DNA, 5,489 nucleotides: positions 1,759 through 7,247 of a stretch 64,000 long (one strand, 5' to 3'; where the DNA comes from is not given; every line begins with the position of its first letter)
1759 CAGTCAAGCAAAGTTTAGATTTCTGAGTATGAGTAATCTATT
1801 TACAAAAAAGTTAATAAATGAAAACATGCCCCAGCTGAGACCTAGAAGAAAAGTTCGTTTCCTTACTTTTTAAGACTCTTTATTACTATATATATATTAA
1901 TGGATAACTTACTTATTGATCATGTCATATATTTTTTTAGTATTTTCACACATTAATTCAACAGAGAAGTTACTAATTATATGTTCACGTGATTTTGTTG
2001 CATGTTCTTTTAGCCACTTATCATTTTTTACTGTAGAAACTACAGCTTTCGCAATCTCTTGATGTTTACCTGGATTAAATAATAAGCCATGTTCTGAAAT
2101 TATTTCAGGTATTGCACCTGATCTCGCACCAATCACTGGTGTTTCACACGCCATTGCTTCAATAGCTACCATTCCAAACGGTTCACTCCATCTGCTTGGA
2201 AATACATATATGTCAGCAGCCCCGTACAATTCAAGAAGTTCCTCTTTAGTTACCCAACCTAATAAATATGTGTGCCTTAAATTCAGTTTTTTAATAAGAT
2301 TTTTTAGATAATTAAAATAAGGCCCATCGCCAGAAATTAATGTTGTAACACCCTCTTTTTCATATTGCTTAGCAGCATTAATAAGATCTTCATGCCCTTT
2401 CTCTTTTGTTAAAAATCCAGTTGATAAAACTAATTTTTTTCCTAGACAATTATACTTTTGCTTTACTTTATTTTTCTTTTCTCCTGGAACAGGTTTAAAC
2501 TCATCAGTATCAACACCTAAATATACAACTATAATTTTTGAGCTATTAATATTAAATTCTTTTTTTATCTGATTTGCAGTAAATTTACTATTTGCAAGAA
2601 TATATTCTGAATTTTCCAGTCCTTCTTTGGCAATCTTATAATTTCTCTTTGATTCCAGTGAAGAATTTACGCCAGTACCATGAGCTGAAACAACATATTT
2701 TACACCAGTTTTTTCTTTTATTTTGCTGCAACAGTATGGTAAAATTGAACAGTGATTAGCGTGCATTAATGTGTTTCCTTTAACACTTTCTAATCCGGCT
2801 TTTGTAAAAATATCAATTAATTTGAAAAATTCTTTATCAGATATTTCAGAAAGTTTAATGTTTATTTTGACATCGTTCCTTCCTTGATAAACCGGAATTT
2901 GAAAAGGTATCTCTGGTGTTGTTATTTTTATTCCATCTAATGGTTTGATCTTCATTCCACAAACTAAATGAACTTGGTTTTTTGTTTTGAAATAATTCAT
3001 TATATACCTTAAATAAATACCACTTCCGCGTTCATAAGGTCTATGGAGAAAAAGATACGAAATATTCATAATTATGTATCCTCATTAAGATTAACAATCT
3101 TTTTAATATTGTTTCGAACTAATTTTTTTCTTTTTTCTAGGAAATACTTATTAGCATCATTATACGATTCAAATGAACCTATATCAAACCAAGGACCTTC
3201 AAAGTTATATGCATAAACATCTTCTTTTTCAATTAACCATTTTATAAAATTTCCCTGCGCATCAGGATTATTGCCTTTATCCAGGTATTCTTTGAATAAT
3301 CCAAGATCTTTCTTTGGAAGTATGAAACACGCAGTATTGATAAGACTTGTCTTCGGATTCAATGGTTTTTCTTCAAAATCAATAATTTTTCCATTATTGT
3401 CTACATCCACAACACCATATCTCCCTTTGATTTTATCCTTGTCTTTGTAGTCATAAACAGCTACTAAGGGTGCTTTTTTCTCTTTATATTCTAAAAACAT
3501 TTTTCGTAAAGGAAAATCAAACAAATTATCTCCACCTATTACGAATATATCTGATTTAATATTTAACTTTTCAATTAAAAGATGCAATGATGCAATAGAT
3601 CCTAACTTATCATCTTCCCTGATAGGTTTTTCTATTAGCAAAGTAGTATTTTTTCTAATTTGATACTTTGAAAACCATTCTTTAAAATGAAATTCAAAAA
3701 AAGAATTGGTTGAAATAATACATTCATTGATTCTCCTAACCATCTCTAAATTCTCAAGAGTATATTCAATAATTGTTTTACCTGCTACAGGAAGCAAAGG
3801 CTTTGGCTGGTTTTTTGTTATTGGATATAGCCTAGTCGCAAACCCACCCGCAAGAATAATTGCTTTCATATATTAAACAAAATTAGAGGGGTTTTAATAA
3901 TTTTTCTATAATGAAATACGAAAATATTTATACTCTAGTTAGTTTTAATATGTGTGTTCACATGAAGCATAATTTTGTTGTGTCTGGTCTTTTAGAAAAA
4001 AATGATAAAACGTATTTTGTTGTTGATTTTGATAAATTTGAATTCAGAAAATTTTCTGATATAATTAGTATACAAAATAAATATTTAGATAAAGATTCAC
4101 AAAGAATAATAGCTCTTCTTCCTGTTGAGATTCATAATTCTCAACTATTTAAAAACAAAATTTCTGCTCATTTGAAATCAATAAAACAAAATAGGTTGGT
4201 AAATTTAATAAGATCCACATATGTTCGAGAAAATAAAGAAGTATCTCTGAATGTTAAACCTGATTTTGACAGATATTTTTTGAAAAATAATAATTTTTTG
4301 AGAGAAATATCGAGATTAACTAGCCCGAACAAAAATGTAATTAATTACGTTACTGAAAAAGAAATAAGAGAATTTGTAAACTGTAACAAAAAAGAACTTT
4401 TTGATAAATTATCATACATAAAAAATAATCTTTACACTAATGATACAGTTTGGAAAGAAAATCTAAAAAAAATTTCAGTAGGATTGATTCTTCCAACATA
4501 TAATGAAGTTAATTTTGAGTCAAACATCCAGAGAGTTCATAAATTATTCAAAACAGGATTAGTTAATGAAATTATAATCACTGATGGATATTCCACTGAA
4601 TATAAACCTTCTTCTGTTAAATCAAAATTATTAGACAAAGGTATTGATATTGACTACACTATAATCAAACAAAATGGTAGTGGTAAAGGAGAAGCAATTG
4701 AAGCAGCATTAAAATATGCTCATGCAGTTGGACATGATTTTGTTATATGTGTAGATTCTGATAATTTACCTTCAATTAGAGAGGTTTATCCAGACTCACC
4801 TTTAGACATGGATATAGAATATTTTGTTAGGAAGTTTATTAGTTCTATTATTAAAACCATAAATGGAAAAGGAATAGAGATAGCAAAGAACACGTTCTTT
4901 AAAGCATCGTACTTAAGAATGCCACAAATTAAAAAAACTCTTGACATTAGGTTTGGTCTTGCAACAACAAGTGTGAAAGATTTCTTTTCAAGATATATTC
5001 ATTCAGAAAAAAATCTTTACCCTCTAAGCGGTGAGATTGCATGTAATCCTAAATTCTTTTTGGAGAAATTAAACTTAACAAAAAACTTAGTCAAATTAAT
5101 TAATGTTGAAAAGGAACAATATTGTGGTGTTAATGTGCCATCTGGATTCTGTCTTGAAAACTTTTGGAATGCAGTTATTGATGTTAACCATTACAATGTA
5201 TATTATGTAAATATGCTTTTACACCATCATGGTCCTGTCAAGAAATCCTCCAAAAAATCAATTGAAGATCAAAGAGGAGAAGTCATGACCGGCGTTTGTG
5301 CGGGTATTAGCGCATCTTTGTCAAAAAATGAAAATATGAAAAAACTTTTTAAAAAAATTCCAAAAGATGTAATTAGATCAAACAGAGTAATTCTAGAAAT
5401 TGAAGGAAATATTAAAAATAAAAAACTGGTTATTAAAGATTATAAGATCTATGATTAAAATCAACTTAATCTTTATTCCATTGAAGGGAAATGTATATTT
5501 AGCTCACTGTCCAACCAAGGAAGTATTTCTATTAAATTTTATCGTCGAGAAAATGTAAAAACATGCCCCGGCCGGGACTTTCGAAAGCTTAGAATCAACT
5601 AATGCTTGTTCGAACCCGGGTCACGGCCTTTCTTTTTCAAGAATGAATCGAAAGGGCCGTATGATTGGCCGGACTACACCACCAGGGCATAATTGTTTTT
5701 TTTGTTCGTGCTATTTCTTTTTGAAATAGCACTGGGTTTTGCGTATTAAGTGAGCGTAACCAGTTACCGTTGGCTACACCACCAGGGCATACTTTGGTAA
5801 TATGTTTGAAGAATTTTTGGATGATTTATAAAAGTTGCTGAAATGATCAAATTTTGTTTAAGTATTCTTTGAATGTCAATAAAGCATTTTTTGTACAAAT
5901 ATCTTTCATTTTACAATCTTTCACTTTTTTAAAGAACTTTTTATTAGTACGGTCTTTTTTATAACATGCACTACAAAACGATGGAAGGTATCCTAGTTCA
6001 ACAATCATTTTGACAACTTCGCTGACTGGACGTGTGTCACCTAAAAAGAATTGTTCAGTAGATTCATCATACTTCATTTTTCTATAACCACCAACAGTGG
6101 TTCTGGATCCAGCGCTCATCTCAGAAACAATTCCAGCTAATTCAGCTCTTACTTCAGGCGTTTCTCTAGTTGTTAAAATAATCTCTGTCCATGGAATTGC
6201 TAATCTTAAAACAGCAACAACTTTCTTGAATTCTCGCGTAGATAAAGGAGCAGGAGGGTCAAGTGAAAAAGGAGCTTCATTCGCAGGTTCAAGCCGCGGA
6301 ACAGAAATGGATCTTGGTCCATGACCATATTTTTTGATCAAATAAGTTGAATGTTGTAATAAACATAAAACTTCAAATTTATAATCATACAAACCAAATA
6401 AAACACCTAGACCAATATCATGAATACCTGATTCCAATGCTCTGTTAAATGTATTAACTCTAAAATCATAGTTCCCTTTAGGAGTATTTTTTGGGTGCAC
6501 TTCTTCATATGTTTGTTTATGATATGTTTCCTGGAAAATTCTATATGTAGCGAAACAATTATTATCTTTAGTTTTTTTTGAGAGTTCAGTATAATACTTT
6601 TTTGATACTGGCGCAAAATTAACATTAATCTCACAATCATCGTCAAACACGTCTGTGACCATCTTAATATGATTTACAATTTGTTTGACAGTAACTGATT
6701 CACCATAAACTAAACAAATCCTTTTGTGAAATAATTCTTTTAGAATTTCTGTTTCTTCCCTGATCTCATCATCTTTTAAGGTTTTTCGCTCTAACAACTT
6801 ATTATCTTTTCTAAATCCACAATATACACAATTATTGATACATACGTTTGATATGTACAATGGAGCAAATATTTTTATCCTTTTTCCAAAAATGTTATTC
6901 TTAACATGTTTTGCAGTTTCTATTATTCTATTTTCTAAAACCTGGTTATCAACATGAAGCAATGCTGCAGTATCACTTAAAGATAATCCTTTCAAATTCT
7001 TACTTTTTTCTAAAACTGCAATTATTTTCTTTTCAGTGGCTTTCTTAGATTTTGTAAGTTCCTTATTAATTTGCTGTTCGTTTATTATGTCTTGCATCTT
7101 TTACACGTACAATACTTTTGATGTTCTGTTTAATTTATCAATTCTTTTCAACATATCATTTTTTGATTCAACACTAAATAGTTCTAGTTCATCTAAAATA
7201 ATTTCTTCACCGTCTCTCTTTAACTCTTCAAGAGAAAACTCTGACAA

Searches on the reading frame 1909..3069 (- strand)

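Call 36: search_protein_families(library=pfam, proteins=[window:1909-3069:-], max_evalue=0.001)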
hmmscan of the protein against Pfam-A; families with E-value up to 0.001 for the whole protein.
window:1909-3069:- (386 aa): 5 families
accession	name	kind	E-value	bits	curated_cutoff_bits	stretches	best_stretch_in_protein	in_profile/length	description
PF00534.26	Glycos_transf_1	-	9.4e-36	123.4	26.4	1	203-355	6-160/172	Glycosyl transferases group 1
PF13692.12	Glyco_trans_1_4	-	2.8e-29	102.6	27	1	212-348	2-141/142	Glycosyl transferases group 1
PF13439.12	Glyco_transf_4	-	1.1e-11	45.5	28.5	1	101-190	75-170/170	Glycosyltransferase Family 4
PF20706.3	GT4-conflict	-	3.2e-06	26.8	26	1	276-350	273-340/385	Family 4 Glycosyltransferase in conflict systems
PF13524.12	Glyco_trans_1_2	-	8.1e-05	23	25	1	239-369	13-134/144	Glycosyl transferase-like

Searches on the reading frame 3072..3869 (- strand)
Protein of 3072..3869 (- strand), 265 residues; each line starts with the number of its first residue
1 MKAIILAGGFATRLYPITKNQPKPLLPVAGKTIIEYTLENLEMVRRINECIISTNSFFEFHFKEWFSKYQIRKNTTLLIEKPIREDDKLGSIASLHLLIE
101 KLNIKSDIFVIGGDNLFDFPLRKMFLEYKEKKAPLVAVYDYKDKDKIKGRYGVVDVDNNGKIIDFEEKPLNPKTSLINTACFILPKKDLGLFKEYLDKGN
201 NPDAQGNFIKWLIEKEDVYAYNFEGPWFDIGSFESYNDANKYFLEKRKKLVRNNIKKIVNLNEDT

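Call 36: search_protein_families(library=pfam, proteins=[window:3072-3869:-], max_evalue=0.001)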
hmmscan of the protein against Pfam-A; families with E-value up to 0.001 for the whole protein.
window:3072-3869:- (265 aa): 2 families
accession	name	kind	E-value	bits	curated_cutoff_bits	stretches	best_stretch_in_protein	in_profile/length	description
PF00483.29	NTP_transferase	-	6.7e-41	140.9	21.2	1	2-243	1-242/245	Nucleotidyl transferase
PF12804.13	NTP_transf_3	-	3.2e-10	40.9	27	1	3-133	1-116/160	MobA-like NTP transferase domain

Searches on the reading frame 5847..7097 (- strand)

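Call 36: search_protein_families(library=pfam, proteins=[window:5847-7097:-], max_evalue=0.001)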
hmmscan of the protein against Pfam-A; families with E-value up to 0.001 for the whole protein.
window:5847-7097:- (416 aa): 2 families
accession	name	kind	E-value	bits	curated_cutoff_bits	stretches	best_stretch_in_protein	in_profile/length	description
PF06968.18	BATS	-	1.9e-15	57.3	22.2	1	265-370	1-87/88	Biotin and Thiamin Synthesis associated domain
PF04055.27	Radical_SAM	-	4.9e-09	37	29.5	1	81-236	2-151/166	Radical SAM superfamily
